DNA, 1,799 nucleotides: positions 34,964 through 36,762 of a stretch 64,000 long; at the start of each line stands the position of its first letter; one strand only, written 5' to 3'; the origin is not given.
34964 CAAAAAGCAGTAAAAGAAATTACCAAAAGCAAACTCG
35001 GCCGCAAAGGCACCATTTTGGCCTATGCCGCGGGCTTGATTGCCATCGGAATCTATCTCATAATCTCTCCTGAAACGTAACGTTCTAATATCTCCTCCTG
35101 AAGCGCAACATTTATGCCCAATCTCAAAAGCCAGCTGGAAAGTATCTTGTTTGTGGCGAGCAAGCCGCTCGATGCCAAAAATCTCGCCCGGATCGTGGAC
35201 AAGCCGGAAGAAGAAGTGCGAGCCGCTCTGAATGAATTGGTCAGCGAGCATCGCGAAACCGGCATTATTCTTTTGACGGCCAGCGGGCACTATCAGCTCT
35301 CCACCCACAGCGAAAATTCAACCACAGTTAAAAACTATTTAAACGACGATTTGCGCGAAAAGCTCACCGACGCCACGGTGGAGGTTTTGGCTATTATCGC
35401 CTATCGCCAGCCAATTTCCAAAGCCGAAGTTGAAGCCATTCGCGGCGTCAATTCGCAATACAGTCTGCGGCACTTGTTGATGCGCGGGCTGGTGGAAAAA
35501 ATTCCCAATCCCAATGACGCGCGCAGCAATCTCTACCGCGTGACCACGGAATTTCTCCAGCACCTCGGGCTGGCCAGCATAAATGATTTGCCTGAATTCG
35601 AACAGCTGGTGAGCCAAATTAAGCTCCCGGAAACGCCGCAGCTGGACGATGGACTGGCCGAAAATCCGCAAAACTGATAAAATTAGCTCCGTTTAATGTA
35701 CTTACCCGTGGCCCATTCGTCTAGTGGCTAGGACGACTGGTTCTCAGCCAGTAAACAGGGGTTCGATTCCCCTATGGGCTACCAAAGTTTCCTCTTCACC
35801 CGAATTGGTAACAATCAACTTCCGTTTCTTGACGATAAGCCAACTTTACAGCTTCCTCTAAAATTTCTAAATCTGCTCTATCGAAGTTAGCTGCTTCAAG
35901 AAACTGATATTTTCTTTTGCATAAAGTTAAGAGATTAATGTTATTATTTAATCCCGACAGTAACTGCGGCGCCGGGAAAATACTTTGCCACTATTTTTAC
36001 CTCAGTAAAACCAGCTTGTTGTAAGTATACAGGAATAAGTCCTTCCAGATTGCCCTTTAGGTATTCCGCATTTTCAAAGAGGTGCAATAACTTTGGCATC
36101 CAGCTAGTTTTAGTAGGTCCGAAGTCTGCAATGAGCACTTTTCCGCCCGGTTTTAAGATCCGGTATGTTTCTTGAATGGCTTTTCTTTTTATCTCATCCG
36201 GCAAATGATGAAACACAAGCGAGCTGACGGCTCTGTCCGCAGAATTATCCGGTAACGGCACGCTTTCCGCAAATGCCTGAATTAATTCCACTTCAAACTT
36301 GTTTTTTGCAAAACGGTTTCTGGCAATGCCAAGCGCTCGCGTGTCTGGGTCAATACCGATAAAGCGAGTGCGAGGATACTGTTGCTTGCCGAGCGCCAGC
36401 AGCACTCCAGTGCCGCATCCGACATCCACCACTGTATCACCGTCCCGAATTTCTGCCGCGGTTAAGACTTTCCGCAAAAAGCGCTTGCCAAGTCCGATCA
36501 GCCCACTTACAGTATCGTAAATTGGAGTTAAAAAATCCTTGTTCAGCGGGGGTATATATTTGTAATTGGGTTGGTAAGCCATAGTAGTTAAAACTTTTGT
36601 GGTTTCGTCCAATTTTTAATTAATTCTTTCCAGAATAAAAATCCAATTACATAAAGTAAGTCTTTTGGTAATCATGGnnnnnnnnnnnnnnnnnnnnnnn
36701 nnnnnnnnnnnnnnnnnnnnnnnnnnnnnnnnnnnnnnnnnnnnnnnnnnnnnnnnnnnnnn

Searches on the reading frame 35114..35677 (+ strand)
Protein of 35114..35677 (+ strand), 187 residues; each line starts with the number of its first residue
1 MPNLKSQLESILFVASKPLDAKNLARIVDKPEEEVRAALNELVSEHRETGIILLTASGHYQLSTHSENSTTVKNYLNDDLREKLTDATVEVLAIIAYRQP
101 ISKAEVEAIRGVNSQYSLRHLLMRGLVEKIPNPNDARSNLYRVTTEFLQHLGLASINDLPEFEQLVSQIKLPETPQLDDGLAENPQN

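Call 84: search_protein_families(library=pfam, max_evalue=0.00001, proteins=[window:35114-35677:+])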
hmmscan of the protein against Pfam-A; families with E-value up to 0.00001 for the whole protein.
window:35114-35677:+ (187 aa): 1 family
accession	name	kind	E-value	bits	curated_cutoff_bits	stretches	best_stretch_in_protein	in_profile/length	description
PF04079.22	SMC_ScpB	-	6.7e-45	153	27.4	1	7-161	2-159/160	Segregation and condensation complex subunit ScpB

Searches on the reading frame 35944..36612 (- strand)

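Call 84: search_protein_families(library=pfam, max_evalue=0.00001, proteins=[window:35944-36612:-])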
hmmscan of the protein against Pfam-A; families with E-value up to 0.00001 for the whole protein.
window:35944-36612:- (222 aa): 10 families
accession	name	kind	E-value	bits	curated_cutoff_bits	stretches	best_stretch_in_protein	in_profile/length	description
PF13649.12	Methyltransf_25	-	3.9e-23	82.4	27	1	61-157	1-97/97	Methyltransferase domain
PF08241.18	Methyltransf_11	-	1.2e-21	77.6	21.2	1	62-161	1-95/95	Methyltransferase domain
PF13847.12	Methyltransf_31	-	9.1e-18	64.8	27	1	56-170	2-116/145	Methyltransferase domain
PF08242.18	Methyltransf_12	-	4.6e-16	59.8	30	1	62-158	1-97/98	Methyltransferase domain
PF13489.12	Methyltransf_23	-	1.5e-15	57.8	27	1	47-186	11-136/164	Methyltransferase domain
PF01209.24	Ubie_methyltran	-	2e-14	53.9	20.1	1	32-172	20-162/233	ubiE/COQ5 methyltransferase family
PF05175.20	MTS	-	1.3e-11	44.8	23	1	41-185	18-160/170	Methyltransferase small domain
PF00891.24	Methyltransf_2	-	2.2e-08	34.1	22.3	1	47-163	52-166/210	O-methyltransferase domain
PF06325.19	PrmA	-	1.9e-07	31.4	22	1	55-160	159-257/296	Ribosomal protein L11 methyltransferase (PrmA)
PF02353.26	CMAS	-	9.5e-06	25.6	27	0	47-170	52-173/273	Mycolic acid cyclopropane synthetase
